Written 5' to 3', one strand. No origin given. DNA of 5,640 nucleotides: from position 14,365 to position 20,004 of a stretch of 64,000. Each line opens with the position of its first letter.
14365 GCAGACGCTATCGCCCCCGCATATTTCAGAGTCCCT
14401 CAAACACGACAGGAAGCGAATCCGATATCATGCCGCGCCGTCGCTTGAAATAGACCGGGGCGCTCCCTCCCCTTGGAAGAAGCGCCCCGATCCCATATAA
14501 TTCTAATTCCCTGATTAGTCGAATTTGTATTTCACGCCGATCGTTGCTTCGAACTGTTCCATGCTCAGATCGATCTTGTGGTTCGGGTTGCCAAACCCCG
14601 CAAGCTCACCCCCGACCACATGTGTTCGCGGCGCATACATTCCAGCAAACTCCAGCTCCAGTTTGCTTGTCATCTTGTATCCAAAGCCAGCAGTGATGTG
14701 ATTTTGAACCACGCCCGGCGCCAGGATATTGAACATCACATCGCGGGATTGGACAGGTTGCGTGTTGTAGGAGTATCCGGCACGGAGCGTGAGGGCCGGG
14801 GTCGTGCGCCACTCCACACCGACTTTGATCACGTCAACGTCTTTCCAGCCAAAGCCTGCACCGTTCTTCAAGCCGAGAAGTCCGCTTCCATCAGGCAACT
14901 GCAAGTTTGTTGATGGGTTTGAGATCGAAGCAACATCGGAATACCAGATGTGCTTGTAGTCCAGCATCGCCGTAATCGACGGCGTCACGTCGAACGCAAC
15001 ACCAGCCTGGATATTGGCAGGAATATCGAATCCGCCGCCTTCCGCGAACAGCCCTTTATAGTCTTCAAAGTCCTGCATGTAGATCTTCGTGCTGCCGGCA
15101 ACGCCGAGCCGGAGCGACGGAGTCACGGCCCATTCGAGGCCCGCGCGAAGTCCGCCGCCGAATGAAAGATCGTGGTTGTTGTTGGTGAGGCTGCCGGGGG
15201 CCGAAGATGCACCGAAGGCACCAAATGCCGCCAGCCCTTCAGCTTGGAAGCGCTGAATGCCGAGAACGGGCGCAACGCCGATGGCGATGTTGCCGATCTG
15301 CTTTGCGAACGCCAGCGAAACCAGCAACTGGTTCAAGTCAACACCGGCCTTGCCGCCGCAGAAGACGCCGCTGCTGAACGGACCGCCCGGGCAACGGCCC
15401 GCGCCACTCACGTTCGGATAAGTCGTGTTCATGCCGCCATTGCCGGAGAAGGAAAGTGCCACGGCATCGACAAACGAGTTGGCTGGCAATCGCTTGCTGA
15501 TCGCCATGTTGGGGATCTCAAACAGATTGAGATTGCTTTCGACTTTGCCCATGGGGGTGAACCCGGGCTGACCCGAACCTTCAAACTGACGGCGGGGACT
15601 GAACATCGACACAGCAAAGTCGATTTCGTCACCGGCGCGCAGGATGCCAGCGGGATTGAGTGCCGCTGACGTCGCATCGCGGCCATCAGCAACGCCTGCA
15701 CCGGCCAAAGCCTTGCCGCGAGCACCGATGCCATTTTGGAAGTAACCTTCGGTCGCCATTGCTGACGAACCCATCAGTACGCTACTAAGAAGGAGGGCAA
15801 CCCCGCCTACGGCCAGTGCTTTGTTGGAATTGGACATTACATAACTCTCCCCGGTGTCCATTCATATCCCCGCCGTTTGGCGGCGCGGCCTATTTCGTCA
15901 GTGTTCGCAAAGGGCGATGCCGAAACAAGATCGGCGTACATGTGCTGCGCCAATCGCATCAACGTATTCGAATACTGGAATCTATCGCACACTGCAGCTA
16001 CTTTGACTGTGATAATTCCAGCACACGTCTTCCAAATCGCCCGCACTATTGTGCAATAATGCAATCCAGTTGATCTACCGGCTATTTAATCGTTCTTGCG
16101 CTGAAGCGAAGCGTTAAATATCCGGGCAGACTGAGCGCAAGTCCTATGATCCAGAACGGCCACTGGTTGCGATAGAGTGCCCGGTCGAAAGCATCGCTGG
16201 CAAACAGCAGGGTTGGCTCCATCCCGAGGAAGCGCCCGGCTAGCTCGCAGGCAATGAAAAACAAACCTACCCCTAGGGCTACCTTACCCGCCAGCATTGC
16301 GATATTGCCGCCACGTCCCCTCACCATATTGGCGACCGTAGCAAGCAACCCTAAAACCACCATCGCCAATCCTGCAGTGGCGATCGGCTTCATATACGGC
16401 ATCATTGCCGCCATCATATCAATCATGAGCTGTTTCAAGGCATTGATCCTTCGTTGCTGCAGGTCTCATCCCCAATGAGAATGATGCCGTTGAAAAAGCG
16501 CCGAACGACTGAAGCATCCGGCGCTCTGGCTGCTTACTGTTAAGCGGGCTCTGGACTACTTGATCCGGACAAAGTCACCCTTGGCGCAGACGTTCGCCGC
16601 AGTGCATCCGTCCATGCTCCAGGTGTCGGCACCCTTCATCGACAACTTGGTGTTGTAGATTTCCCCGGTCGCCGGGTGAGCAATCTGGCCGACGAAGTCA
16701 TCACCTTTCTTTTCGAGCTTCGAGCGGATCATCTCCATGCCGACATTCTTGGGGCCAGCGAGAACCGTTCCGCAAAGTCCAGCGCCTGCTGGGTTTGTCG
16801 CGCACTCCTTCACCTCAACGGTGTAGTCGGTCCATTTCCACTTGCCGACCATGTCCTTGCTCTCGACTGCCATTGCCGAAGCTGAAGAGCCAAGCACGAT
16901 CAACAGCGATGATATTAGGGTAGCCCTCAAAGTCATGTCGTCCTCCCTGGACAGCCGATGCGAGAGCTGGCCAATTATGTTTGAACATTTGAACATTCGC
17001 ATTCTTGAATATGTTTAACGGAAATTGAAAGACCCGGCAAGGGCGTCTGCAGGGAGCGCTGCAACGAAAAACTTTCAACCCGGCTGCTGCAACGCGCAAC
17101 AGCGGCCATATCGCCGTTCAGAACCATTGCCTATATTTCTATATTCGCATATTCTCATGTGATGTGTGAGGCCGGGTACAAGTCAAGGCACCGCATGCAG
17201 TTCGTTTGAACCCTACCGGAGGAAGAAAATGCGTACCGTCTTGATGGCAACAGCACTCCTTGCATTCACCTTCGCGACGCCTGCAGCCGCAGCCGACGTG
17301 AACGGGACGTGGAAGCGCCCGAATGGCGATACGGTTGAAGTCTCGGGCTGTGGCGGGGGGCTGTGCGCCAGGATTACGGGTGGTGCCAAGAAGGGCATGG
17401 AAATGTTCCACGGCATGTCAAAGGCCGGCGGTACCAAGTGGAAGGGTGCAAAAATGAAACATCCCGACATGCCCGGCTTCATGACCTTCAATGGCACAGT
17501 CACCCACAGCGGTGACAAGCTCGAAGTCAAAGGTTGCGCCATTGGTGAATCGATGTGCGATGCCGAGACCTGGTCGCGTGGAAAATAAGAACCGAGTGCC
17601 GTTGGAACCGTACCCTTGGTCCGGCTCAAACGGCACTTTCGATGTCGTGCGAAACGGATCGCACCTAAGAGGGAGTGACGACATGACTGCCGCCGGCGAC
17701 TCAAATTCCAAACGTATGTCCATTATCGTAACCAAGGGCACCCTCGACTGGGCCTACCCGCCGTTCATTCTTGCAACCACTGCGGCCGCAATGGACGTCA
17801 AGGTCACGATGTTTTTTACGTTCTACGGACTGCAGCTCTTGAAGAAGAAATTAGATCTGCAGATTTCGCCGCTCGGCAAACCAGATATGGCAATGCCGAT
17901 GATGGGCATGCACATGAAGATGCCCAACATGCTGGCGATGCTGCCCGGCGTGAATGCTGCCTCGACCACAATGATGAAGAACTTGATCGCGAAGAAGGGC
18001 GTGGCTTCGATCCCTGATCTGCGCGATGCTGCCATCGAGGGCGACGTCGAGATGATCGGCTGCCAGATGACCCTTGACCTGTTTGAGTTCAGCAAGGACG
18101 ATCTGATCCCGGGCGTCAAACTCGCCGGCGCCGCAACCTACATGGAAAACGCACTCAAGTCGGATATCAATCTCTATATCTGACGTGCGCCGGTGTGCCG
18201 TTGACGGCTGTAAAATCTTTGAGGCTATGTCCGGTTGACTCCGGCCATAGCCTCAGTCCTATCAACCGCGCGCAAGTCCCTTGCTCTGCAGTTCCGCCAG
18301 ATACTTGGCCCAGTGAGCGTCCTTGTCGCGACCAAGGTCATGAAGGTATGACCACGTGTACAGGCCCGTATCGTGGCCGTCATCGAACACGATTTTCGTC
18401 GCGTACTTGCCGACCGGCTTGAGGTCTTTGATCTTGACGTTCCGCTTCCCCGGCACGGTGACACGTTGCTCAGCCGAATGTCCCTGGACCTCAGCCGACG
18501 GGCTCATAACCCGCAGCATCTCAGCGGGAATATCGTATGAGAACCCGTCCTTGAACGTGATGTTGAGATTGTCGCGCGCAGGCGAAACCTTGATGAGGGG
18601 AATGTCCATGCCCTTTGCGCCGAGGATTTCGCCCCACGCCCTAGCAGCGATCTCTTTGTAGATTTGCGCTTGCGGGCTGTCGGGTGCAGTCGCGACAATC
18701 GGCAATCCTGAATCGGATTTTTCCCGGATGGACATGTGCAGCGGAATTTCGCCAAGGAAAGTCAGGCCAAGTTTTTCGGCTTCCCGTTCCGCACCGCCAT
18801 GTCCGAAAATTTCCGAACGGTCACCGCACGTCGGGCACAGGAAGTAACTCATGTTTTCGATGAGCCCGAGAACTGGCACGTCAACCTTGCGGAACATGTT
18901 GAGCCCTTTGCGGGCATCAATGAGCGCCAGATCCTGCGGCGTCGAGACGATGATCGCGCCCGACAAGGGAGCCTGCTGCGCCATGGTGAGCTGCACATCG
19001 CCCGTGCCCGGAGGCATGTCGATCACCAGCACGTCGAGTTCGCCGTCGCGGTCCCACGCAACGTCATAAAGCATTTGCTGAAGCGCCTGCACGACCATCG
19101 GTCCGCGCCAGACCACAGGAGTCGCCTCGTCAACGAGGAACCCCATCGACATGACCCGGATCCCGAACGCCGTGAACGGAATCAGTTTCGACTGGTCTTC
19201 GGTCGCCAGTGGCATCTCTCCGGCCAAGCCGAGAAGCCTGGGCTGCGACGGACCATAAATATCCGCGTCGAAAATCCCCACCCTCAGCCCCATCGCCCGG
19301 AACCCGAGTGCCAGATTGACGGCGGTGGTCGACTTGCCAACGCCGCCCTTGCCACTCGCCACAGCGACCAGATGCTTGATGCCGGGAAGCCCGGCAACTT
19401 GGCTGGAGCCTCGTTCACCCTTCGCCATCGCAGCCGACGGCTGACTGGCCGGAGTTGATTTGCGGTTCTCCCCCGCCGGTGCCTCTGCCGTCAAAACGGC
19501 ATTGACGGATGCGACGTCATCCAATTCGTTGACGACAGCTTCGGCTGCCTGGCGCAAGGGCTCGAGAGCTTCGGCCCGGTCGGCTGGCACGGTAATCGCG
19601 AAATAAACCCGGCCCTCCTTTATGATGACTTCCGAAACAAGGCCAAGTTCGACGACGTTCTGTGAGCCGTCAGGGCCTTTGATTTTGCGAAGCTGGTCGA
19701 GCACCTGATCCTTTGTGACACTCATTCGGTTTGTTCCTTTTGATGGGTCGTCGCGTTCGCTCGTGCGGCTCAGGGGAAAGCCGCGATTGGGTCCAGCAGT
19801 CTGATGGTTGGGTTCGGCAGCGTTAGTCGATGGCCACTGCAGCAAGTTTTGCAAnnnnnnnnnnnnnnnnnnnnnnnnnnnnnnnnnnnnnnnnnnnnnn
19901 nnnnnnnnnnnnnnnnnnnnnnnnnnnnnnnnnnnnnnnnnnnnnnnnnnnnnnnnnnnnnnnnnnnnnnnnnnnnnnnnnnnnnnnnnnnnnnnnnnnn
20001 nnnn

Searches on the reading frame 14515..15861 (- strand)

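Call 78: search_protein_families(library=pfam, proteins=[window:14515-15861:-], max_evalue=0.001)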
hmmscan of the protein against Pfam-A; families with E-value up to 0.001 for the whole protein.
window:14515-15861:- (448 aa): 2 families
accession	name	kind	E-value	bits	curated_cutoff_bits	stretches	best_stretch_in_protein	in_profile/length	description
PF03349.22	Toluene_X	-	7.3e-15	54.8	29.7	1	46-411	21-383/421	Outer membrane protein transport protein (OMPP1/FadL/TodX)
PF10677.15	DUF2490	-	7.8e-05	22.9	29.8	0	375-409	136-174/186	Protein of unknown function (DUF2490)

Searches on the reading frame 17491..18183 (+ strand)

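Call 78: search_protein_families(library=pfam, proteins=[window:17491-18183:+], max_evalue=0.001)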
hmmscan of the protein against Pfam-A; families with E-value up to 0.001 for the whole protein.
window:17491-18183:+ (230 aa): 2 families
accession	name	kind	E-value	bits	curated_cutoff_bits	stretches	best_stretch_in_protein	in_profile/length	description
PF13686.11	DrsE_2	-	1.8e-50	171.3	25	1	73-228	2-155/156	DsrE/DsrF/DrsH-like family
PF02635.20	DsrE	-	2.8e-06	27.9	22.7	1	78-225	5-111/116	DsrE/DsrF-like family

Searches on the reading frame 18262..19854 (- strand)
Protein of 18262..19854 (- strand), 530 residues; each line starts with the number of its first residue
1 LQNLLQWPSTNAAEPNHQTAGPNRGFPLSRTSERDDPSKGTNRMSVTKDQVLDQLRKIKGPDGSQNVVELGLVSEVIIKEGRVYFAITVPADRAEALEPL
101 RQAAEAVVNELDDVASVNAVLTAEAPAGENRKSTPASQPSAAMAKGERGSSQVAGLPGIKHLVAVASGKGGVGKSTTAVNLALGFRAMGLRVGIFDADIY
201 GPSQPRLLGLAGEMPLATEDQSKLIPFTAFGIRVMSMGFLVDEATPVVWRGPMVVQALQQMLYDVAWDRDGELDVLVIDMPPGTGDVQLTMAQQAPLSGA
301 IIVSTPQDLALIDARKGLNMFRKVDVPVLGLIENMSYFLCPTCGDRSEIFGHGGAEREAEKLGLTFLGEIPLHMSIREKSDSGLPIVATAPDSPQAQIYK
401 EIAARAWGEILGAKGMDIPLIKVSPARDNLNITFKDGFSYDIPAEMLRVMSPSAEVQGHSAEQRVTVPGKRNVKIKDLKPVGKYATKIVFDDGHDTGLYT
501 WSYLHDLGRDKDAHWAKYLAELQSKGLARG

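Call 78: search_protein_families(library=pfam, proteins=[window:18262-19854:-], max_evalue=0.001)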
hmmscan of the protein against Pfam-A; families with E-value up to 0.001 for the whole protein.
window:18262-19854:- (530 aa): 7 families
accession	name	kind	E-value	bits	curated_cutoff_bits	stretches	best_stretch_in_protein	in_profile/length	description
PF10609.15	ParA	-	7.1e-100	333.9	27.1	1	159-405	2-244/246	NUBPL iron-transfer P-loop NTPase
PF06155.17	GBBH-like_N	-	1.2e-26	93.6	22.8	1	421-505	1-85/85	Gamma-butyrobetaine hydroxylase-like, N-terminal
PF01883.24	FeS_assembly_P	-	2.2e-12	47.5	23.5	1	48-118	1-72/73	Iron-sulfur cluster assembly protein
PF01656.29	CbiA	-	2.6e-11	44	25.4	1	163-386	1-125/125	CobQ/CobB/MinD/ParA nucleotide binding domain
PF13614.12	AAA_31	-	1.6e-07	31.9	27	1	162-199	3-40/177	AAA domain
PF00142.24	Fer4_NifH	-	1.5e-06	28.4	25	0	167-195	6-34/271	4Fe-4S iron sulfur cluster binding proteins, NifH/frxC family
PF09140.17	MipZ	-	4.4e-06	26.6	20.7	1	161-210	1-50/262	ATPase MipZ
